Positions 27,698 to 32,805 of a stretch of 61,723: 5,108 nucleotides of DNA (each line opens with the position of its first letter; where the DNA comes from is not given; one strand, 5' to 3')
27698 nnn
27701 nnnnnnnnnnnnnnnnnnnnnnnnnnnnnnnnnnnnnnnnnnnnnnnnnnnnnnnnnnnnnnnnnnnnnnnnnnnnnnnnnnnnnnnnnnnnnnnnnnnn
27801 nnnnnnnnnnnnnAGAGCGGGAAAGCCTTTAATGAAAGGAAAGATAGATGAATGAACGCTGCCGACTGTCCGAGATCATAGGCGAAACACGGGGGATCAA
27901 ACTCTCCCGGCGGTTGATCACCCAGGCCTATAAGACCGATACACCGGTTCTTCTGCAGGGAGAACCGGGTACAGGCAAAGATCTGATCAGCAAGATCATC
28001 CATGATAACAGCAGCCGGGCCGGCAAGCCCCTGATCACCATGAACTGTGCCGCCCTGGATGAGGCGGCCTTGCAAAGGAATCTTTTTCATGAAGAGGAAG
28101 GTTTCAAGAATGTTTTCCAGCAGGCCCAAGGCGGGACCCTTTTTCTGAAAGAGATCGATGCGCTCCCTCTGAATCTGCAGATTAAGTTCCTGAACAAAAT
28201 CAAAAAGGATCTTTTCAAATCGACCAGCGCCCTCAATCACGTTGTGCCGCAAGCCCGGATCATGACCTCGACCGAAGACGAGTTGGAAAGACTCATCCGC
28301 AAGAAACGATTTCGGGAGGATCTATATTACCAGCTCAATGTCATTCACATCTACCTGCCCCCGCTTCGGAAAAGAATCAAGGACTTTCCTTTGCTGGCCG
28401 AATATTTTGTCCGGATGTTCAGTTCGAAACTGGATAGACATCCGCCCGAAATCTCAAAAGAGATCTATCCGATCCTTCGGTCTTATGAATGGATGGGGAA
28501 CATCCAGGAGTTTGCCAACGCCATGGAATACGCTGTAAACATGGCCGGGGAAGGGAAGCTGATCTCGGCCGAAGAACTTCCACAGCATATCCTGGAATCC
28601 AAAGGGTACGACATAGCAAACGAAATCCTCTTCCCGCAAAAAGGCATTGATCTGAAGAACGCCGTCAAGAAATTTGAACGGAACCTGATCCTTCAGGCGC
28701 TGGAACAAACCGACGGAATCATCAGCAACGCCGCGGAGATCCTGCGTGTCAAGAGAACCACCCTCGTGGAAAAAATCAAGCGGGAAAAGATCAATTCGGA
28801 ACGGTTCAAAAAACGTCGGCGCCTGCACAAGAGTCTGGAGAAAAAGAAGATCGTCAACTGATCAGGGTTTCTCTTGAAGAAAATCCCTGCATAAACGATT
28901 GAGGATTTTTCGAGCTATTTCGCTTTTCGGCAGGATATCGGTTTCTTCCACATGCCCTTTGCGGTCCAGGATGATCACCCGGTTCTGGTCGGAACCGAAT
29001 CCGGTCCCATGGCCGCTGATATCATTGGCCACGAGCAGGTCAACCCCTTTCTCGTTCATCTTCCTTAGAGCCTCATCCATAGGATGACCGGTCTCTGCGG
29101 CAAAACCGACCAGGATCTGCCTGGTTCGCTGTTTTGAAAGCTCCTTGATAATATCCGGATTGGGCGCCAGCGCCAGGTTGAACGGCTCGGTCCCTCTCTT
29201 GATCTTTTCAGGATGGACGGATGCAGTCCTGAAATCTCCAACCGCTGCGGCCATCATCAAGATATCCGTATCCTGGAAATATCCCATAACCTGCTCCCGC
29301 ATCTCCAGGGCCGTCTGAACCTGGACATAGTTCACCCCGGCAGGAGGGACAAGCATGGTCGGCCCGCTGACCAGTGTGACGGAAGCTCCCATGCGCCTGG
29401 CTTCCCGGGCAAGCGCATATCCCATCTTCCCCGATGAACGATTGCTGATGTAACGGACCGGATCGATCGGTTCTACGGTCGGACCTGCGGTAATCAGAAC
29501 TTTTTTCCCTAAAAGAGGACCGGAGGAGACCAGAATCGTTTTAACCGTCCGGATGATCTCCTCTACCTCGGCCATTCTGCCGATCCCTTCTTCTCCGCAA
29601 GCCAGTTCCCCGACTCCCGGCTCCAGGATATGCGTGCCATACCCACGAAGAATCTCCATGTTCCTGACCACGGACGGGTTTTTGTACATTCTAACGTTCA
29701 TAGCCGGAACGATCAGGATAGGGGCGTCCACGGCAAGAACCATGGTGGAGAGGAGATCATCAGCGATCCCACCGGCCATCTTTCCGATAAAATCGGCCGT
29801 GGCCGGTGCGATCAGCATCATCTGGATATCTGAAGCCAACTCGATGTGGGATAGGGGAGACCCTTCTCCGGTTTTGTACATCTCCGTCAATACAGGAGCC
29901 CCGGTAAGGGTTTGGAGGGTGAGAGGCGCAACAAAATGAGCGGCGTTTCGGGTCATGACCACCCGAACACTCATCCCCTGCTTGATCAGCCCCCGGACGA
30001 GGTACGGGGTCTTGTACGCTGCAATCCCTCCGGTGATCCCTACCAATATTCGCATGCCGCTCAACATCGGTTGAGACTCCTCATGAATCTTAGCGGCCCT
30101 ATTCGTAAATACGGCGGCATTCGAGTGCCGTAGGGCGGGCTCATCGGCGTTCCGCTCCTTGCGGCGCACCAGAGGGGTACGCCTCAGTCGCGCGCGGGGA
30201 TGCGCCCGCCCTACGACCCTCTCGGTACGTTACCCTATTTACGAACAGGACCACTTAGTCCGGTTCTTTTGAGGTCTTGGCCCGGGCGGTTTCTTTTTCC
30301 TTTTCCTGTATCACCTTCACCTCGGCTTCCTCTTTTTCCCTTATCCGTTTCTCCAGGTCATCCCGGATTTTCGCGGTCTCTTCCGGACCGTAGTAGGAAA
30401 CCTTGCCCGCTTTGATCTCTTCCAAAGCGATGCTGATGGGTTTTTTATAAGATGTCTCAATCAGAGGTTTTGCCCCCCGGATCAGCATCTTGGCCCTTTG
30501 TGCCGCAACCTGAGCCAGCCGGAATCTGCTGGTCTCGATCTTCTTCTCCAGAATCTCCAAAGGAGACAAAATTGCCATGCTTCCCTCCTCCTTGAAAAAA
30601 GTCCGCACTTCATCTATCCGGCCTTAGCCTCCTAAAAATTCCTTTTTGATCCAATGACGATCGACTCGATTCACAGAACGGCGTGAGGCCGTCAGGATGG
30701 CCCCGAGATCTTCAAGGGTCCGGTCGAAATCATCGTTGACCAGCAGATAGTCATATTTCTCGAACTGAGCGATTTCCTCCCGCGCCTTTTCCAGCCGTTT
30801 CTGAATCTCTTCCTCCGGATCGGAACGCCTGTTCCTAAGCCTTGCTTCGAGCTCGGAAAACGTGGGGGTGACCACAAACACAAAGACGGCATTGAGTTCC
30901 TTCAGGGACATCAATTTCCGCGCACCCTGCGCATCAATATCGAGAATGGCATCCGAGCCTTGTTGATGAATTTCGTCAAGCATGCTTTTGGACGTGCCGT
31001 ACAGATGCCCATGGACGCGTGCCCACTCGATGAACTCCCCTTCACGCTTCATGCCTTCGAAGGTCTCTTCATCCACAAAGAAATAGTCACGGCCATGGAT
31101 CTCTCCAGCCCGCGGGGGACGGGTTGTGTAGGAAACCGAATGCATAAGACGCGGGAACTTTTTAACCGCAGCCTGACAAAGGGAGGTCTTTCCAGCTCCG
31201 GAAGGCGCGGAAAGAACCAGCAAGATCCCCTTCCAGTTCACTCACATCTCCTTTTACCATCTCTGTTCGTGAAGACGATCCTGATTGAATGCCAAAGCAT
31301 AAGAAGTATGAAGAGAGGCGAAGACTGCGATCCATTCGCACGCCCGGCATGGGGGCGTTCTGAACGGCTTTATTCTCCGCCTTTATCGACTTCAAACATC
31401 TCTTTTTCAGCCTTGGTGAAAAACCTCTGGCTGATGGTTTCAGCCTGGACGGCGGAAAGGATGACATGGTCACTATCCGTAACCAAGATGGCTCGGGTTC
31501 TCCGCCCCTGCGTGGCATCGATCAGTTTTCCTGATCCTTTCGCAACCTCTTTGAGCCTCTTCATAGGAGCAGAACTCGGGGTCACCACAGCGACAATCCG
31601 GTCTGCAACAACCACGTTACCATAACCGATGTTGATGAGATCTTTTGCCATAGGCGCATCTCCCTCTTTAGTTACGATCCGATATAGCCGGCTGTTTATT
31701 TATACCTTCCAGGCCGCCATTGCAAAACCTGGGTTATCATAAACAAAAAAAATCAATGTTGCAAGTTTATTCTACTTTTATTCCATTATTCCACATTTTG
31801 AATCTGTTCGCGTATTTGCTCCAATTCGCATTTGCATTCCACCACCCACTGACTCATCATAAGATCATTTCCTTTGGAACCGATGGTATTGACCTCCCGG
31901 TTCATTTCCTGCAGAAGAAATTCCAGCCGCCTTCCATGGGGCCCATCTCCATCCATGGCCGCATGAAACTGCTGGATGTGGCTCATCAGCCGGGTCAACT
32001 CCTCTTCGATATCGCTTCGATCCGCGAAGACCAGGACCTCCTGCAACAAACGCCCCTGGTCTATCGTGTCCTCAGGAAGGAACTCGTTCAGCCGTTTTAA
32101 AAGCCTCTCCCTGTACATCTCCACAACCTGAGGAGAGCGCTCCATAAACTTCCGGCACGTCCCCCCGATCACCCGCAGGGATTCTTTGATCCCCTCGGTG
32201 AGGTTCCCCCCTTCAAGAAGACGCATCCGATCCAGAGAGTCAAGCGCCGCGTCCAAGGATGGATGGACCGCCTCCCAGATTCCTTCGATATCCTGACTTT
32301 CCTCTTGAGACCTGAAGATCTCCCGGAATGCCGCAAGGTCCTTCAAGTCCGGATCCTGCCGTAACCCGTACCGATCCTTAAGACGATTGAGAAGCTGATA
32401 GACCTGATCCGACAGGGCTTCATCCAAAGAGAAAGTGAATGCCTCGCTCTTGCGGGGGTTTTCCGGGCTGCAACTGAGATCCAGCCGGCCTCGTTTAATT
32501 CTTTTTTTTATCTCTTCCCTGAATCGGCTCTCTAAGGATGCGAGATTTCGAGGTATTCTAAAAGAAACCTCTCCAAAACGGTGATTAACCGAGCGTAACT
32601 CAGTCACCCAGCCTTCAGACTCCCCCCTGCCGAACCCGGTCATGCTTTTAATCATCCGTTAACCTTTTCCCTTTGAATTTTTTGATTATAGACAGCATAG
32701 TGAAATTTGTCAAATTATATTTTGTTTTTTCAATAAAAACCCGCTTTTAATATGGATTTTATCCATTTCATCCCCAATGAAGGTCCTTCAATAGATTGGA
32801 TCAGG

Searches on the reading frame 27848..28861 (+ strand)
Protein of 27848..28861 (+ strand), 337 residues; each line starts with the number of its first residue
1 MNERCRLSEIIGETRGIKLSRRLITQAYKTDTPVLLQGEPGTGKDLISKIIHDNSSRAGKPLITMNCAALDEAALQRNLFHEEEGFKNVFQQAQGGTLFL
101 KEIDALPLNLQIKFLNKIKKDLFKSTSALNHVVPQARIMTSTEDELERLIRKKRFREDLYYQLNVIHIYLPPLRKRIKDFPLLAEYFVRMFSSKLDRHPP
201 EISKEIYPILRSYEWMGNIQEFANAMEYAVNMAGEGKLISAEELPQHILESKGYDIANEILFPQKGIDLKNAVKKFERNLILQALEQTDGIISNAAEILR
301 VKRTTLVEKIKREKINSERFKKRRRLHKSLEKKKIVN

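Call 19: search_protein_families(library=pfam, proteins=[window:27848-28861:+], max_evalue=0.00001)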
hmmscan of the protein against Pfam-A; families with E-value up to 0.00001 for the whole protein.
window:27848-28861:+ (337 aa): 5 families
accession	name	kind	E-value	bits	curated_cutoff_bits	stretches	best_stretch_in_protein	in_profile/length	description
PF00158.32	Sigma54_activat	-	3.3e-37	128.2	20.2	1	10-168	1-167/168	Sigma-54 interaction domain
PF14532.12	Sigma54_activ_2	-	7.3e-20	72.1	25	1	12-173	2-138/138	Sigma-54 interaction domain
PF25601.1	AAA_lid_14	-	8.3e-19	67.6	27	1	174-252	1-78/87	AAA+ ATPase lid domain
PF02954.25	HTH_8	-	5.1e-11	42.6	22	1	273-312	2-41/42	Bacterial regulatory protein, Fis family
PF00004.35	AAA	-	5.1e-07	30.6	21.2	1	34-160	1-128/131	ATPase family associated with various cellular activities (AAA)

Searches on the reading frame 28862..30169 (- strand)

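Call 19: search_protein_families(library=pfam, proteins=[window:28862-30169:-], max_evalue=0.00001)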
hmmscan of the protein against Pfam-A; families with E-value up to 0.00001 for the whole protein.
window:28862-30169:- (435 aa): 2 families
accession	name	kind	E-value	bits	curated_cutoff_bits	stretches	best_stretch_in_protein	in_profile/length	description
PF04127.22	DFP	-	8e-71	238.1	22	1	220-401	2-186/186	DNA/pantothenate metabolism flavoprotein C-terminal domain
PF02441.25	Flavoprotein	-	2.2e-34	118.8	22.7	1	39-210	1-159/162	Flavoprotein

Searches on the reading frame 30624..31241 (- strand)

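Call 27: search_protein_families(library=pfam, proteins=[window:30624-31241:-], max_evalue=0.00001)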
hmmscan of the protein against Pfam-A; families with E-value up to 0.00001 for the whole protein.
window:30624-31241:- (205 aa): 1 family
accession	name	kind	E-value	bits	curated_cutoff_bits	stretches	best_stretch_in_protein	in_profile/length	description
PF00625.27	Guanylate_kin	-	5.7e-50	170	25.2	1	7-185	4-181/182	Guanylate kinase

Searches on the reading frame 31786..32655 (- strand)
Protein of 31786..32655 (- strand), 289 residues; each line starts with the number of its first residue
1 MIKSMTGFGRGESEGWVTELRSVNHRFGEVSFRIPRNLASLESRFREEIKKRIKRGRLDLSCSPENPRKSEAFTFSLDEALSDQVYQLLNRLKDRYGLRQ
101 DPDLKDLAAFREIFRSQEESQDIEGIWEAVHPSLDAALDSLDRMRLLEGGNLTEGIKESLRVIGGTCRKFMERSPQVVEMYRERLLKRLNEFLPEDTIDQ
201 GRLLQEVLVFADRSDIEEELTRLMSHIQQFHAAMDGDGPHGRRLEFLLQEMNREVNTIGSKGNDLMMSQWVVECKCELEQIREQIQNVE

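Call 27: search_protein_families(library=pfam, proteins=[window:31786-32655:-], max_evalue=0.00001)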
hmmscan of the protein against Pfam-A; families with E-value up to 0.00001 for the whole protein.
window:31786-32655:- (289 aa): 2 families
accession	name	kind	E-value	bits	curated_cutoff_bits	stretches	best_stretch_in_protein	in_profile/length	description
PF08340.16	YicC-like_C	-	6.4e-45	152.6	27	1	172-289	3-120/120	Endoribonuclease YicC-like, C-terminal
PF03755.18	YicC-like_N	-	2.9e-39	135.4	25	1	2-153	1-155/156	Endoribonuclease YicC-like, N-terminal region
